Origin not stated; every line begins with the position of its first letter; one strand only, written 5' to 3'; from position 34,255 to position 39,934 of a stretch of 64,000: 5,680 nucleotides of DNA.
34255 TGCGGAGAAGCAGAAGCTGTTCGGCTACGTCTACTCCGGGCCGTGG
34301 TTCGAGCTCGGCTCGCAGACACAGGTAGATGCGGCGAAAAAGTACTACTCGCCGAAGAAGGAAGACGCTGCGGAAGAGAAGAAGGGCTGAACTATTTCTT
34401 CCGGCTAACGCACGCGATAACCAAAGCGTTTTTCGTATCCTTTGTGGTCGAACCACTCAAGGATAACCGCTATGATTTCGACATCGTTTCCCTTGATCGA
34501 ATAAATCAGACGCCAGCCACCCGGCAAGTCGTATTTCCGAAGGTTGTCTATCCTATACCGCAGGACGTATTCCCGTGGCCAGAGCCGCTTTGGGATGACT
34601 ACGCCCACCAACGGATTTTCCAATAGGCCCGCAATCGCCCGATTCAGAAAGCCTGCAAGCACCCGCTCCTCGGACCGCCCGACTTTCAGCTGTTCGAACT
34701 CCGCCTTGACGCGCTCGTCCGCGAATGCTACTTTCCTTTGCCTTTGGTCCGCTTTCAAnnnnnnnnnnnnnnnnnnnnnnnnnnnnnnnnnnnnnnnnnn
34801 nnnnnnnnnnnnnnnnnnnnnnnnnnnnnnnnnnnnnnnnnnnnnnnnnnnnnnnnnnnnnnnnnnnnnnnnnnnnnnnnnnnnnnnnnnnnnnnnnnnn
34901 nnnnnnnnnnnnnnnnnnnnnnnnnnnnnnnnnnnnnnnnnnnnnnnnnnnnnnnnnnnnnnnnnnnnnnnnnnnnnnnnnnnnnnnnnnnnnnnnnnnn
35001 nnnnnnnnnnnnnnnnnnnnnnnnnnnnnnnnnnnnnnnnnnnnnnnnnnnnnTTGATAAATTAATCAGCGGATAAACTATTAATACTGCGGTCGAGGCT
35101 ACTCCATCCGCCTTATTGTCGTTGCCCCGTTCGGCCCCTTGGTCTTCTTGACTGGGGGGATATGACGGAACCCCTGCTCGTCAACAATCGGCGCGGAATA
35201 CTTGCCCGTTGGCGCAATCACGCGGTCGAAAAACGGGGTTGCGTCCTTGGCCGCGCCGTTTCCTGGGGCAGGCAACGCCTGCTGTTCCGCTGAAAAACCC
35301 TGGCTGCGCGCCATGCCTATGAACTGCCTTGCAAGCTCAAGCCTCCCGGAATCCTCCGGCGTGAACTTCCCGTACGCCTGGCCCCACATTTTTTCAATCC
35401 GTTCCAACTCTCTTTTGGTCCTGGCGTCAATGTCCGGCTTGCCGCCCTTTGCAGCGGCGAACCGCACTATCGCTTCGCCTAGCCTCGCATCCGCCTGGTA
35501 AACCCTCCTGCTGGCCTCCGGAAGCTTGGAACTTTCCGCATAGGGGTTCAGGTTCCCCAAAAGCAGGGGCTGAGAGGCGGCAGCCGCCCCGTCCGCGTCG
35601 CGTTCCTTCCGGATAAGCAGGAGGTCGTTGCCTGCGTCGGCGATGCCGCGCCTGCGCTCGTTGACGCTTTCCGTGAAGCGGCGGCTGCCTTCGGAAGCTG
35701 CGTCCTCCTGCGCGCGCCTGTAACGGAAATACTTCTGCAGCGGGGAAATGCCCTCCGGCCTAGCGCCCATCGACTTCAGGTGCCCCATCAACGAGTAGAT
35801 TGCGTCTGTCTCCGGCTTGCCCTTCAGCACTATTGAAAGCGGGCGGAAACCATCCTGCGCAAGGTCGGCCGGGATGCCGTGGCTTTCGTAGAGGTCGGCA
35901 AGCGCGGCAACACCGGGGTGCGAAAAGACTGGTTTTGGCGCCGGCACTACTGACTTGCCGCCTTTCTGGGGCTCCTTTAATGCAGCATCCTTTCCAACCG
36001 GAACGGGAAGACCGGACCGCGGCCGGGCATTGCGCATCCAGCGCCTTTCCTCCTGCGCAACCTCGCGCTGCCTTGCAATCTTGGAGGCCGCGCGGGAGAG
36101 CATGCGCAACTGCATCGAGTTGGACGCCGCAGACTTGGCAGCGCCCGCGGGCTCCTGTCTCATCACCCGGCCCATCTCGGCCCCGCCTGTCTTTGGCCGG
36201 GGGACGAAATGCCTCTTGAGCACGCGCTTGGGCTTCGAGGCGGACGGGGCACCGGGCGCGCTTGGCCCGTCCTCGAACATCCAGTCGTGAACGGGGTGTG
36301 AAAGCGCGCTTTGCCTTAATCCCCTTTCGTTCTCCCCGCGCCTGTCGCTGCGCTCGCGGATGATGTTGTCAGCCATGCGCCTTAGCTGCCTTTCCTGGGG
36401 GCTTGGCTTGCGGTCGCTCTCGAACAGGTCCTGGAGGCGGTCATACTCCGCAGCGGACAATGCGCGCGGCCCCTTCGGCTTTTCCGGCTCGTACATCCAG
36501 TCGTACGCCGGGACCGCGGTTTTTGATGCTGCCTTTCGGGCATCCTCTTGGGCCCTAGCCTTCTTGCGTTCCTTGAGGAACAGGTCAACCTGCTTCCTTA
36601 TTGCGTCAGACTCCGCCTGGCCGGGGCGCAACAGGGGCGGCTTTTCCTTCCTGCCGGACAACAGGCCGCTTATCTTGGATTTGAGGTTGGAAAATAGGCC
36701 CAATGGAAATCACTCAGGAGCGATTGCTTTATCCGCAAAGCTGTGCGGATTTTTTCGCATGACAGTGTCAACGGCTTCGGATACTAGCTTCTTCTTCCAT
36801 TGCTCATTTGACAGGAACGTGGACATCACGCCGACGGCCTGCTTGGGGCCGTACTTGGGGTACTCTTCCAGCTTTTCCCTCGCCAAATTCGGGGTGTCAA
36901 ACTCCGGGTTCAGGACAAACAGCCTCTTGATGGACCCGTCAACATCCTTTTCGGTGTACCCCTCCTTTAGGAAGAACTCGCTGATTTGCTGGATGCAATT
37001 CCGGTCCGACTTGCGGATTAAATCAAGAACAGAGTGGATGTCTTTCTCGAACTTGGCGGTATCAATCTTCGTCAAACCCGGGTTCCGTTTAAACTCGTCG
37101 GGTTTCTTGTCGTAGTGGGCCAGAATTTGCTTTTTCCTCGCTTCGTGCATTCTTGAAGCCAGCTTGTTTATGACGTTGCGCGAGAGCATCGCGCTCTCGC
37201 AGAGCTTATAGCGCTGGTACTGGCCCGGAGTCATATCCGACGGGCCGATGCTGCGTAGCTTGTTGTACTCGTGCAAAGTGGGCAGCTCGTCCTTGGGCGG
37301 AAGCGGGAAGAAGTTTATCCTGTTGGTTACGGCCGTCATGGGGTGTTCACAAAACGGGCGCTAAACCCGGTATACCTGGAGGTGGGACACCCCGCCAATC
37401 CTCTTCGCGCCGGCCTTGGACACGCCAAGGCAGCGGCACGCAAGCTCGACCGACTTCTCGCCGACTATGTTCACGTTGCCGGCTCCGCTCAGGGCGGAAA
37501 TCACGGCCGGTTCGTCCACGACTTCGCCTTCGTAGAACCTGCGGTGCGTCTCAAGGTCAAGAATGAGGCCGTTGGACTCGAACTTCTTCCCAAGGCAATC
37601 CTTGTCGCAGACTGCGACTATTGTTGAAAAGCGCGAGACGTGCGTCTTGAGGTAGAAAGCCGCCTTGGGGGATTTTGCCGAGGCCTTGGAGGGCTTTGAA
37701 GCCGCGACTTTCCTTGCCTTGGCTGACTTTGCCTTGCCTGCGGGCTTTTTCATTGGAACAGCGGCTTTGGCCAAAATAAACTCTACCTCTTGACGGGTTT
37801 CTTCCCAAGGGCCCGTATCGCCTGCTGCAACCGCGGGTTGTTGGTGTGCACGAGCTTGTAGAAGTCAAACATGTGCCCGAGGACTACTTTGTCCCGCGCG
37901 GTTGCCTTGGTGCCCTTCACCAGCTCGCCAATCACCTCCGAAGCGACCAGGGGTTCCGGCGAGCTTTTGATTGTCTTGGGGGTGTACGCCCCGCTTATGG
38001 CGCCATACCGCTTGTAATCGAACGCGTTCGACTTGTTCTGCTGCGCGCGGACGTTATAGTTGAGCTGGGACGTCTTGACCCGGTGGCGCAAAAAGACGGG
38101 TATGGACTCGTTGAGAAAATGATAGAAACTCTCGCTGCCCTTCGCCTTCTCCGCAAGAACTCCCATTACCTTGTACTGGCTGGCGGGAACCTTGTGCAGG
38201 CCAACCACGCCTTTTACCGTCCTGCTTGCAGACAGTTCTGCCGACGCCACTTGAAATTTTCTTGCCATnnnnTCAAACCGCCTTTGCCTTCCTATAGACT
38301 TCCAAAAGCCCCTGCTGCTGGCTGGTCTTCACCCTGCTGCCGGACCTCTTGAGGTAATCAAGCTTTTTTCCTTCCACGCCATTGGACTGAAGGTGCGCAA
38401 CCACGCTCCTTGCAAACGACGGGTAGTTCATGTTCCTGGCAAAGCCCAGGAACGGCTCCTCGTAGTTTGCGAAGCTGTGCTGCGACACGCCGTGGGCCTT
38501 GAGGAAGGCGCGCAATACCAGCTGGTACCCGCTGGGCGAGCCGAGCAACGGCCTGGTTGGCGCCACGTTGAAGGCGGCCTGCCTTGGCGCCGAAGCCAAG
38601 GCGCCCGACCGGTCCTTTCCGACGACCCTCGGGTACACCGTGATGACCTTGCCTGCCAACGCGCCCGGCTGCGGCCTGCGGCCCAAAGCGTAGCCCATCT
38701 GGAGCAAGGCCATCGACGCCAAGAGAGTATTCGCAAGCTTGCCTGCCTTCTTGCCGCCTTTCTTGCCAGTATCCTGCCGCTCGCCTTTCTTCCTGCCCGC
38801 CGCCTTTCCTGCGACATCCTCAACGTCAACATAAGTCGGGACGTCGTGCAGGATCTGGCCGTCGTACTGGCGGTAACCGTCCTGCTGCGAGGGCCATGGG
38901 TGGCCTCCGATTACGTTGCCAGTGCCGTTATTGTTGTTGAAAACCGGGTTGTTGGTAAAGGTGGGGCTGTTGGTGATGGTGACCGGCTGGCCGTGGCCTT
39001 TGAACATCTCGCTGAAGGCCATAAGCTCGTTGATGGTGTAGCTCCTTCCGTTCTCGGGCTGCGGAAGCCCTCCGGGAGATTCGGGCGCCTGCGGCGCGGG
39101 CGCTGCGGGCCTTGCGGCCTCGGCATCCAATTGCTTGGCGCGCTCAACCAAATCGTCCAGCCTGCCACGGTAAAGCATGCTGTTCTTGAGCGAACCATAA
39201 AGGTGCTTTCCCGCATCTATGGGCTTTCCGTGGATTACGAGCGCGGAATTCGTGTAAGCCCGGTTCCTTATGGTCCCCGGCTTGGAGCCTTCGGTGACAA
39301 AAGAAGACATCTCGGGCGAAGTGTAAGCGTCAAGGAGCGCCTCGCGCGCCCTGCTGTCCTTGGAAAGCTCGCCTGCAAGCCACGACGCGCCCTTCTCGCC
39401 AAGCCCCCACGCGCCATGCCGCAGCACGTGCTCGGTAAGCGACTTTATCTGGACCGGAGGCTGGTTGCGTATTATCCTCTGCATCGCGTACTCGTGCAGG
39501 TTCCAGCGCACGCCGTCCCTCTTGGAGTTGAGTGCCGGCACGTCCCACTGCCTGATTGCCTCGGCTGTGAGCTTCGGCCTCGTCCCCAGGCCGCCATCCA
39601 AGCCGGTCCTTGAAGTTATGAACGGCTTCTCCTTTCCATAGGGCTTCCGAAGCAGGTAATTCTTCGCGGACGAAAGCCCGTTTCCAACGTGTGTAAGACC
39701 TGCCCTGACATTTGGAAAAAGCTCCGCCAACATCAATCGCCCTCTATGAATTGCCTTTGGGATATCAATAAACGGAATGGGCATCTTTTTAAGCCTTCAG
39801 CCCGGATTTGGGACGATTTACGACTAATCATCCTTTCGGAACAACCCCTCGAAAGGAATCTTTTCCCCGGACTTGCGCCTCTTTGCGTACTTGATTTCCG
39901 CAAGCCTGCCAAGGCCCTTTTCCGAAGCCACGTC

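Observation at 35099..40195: Six tightly packed lineage-specific basic proteins co-directional with the giant-protein genes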

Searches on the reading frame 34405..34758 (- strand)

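Call 5: search_protein_families(library=pfam, proteins=[window:34405-34758:-], max_evalue=1)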
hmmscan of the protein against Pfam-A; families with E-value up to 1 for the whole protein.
window:34405-34758:- (117 aa): 1 family
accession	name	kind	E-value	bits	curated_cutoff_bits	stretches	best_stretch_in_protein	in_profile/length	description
PF05016.21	ParE_toxin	-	0.00016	22.6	23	1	36-98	30-82/89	ParE toxin of type II toxin-antitoxin system, parDE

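Call 6: search_protein_families(library=ncbifam, proteins=[window:34405-34758:-], max_evalue=1)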
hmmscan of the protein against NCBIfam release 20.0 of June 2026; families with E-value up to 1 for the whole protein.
window:34405-34758:- (117 aa): 1 family
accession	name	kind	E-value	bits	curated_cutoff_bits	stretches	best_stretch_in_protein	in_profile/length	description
TIGR02385.1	RelE_StbE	subfamily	0.022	15.2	27.9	1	44-98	42-78/88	type II toxin-antitoxin system mRNA interferase toxin, RelE/StbE family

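Call 77: search_protein_families(library=padloc, proteins=[window:34405-34758:-], max_evalue=0.1)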
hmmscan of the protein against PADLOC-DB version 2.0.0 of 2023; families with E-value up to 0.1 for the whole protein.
window:34405-34758:- (117 aa): 0 families

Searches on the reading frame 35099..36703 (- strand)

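Call 5: search_protein_families(library=pfam, proteins=[window:35099-36703:-], max_evalue=1)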
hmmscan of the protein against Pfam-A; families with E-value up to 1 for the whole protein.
window:35099-36703:- (534 aa): 0 families

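Call 6: search_protein_families(library=ncbifam, proteins=[window:35099-36703:-], max_evalue=1)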
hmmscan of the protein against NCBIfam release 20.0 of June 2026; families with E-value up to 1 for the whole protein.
window:35099-36703:- (534 aa): 1 family
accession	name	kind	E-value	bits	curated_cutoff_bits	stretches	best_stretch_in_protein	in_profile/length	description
NF004453.0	PRK05786.1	equivalog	0.19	11.2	243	1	407-465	16-75/238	3-ketoacyl-(acyl-carrier-protein) reductase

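Call 8: search_protein_families(library=phrogs, proteins=[window:35099-36703:-], max_evalue=0.1)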
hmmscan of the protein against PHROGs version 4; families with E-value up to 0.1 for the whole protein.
window:35099-36703:- (534 aa): 0 families

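Call 77: search_protein_families(library=padloc, proteins=[window:35099-36703:-], max_evalue=0.1)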
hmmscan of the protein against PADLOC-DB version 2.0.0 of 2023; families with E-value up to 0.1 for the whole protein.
window:35099-36703:- (534 aa): 0 families

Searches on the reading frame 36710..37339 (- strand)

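Call 5: search_protein_families(library=pfam, proteins=[window:36710-37339:-], max_evalue=1)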
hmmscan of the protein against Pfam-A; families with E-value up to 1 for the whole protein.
window:36710-37339:- (209 aa): 2 families
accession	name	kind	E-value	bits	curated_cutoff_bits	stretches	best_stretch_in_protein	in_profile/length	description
PF07753.16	DUF1609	-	0.076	13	25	1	68-127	45-106/227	Protein of unknown function (DUF1609)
PF14968.11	CCDC84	-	0.088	12.9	25.3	1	50-118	78-145/330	Coiled coil protein 84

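Call 6: search_protein_families(library=ncbifam, proteins=[window:36710-37339:-], max_evalue=1)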
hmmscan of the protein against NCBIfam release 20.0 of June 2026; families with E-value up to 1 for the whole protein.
window:36710-37339:- (209 aa): 2 families
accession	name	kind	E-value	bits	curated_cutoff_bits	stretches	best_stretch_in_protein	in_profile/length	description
NF047695.1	ThlDiSintDsbAHaem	equivalog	0.057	12.8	290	1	103-193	110-200/206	thiol:disulfide interchange protein DsbA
TIGR04383.1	acidic_w_LPXTA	equivalog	0.13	11.5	50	1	90-152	101-160/320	processed acidic surface protein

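Call 8: search_protein_families(library=phrogs, proteins=[window:36710-37339:-], max_evalue=0.1)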
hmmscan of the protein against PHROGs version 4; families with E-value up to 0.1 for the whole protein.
window:36710-37339:- (209 aa): 0 families

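Call 77: search_protein_families(library=padloc, proteins=[window:36710-37339:-], max_evalue=0.1)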
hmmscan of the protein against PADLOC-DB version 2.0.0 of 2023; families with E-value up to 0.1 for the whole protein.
window:36710-37339:- (209 aa): 1 family
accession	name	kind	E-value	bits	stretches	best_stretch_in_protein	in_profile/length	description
PDLC01044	Csa3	-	0.027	12.4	1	70-120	45-91/194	Type I-A associated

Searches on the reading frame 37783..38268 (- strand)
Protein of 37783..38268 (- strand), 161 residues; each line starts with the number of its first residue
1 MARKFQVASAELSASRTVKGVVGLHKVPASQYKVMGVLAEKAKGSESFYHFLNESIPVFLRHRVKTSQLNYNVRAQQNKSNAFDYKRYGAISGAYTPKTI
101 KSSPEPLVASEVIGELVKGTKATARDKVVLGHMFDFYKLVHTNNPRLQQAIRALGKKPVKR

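Call 5: search_protein_families(library=pfam, proteins=[window:37783-38268:-], max_evalue=1)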
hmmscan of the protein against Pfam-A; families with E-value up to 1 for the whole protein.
window:37783-38268:- (161 aa): 1 family
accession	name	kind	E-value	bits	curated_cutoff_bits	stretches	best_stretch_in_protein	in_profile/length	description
PF08239.17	SH3_3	-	0.07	13.8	27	0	109-139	12-38/54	Bacterial SH3 domain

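Call 6: search_protein_families(library=ncbifam, proteins=[window:37783-38268:-], max_evalue=1)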
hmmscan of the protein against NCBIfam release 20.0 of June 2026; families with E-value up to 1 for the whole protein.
window:37783-38268:- (161 aa): 0 families

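Call 8: search_protein_families(library=phrogs, proteins=[window:37783-38268:-], max_evalue=0.1)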
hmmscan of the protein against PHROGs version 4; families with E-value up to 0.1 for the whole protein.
window:37783-38268:- (161 aa): 0 families

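Call 77: search_protein_families(library=padloc, proteins=[window:37783-38268:-], max_evalue=0.1)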
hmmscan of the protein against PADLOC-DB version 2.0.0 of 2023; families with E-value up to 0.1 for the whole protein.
window:37783-38268:- (161 aa): 0 families

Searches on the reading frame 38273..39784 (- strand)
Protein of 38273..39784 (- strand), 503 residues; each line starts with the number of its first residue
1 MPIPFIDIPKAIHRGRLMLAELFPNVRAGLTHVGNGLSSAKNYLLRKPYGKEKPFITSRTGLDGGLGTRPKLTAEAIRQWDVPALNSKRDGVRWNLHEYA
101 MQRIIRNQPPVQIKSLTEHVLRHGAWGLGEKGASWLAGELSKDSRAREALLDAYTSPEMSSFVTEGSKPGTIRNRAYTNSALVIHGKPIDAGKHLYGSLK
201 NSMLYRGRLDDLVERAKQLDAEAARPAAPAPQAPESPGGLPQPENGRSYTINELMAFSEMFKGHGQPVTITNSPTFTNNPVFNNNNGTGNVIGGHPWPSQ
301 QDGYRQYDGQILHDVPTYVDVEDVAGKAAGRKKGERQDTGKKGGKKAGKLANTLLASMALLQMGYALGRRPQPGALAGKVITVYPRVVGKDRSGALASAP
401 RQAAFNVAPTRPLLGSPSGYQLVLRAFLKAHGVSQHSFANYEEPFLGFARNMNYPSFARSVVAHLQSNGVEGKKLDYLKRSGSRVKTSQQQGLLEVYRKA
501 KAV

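Call 5: search_protein_families(library=pfam, proteins=[window:38273-39784:-], max_evalue=1)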
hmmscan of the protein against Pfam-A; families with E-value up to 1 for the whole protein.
window:38273-39784:- (503 aa): 0 families

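Call 6: search_protein_families(library=ncbifam, proteins=[window:38273-39784:-], max_evalue=1)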
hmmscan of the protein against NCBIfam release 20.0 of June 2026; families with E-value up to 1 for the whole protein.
window:38273-39784:- (503 aa): 0 families

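Call 8: search_protein_families(library=phrogs, proteins=[window:38273-39784:-], max_evalue=0.1)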
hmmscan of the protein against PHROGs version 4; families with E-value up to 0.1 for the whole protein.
window:38273-39784:- (503 aa): 0 families

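Call 24: find_homologous_proteins(query=window:38273-39784:-, max_evalue=0.01)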
Query window:38273-39784:- (503 aa): 6 proteins with E <= 0.01 among 8000 candidates.
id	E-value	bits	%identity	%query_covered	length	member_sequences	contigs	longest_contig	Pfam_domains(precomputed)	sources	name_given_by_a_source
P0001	0.0e+0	1099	100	97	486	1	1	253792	-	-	-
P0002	6.6e-166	571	57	96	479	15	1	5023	-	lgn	-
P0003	1.5e-150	521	52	96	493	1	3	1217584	-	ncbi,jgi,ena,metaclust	metaclust:\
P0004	2.4e-143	497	55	96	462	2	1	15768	-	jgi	-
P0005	1.7e-141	491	68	62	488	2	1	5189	-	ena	-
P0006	6.6e-122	426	64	61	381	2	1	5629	-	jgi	jgi:hypothetical protein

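Call 25: find_encoding_contigs(protein=P0003, flank=10000, max_places=3)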
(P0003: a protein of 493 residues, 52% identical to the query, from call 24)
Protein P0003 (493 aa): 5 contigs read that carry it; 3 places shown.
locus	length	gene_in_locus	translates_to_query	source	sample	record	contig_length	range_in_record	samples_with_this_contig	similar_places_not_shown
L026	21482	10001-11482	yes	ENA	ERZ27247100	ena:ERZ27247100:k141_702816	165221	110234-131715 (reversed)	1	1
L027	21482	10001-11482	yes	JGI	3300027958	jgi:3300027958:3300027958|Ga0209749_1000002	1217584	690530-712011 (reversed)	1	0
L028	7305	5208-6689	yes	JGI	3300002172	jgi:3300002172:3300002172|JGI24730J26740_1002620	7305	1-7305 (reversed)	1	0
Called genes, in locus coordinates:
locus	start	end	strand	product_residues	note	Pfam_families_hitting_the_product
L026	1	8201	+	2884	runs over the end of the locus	-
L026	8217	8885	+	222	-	-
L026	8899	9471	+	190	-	-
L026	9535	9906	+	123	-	-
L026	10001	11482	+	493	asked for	-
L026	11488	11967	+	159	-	-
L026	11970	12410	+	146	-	PF04242:DUF424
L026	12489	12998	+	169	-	-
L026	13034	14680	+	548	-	-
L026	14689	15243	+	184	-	-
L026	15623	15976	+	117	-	-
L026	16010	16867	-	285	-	PF00483:NTP_transferase, PF12804:NTP_transf_3 (weak)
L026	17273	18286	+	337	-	PF03320:FBPase_glpX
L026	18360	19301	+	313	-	PF01791:DeoC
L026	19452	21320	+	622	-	-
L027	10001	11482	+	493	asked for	-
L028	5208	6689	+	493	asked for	-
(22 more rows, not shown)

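Call 26: find_encoding_contigs(protein=P0004, flank=10000, max_places=2)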
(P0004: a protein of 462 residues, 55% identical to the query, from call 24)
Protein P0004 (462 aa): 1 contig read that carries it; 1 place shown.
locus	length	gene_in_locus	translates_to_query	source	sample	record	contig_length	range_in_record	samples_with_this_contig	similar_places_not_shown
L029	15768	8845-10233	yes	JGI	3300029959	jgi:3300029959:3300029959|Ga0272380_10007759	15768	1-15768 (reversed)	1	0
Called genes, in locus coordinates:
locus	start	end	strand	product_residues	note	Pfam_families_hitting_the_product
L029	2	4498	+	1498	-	?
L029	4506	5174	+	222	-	-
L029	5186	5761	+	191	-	-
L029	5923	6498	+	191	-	-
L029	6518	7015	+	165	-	-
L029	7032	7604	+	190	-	-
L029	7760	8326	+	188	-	-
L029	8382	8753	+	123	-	-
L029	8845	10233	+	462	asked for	-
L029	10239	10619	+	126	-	-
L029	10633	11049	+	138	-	PF04242:DUF424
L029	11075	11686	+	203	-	-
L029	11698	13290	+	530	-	-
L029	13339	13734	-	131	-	-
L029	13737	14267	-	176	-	PF01909:NTP_transf_2 (weak), PF18765:Polbeta (weak)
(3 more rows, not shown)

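Call 50: search_solved_structures(query=A1, max_evalue=10)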
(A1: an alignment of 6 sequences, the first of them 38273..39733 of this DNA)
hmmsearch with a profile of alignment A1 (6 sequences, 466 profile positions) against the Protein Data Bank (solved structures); distinct sequences matched with E-value up to 10: 2.
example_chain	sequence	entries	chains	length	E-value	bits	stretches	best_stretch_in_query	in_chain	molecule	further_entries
2rs2_A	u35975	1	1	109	0.98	11.9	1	263-292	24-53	RNA-binding protein Musashi homolog 1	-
1uaw_A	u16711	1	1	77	1.7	11.1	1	266-292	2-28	mouse-musashi-1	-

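Call 77: search_protein_families(library=padloc, proteins=[window:38273-39784:-], max_evalue=0.1)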
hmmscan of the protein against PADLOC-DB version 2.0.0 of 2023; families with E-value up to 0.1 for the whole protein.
window:38273-39784:- (503 aa): 0 families

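Call 81: search_protein_representatives(alignment_id=A1)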
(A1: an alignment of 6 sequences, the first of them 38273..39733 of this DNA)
Query: 6 sequences, 466 profile positions. Proteins with E-value up to 0.001 (for the whole library): 11; up to 1e-10: 11; up to 1e-30: 10. The best 11 are listed.
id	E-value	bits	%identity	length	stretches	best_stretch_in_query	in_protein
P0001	1.2e-247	839.3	-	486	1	1-466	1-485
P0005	9.2e-214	727.5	-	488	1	2-466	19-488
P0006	6.8e-191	652.1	-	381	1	1-361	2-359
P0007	2.9e-67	244.5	-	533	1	30-464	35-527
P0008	3.1e-46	175.2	-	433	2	1-209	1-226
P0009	1.4e-44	169.7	-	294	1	8-195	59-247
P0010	4.4e-44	168.1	-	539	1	2-445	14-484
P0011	5.1e-34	134.9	-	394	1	22-221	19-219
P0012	1.9e-33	133.0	-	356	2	46-283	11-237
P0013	2.0e-33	132.9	-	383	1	30-313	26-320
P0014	1.4e-28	117.0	-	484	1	71-464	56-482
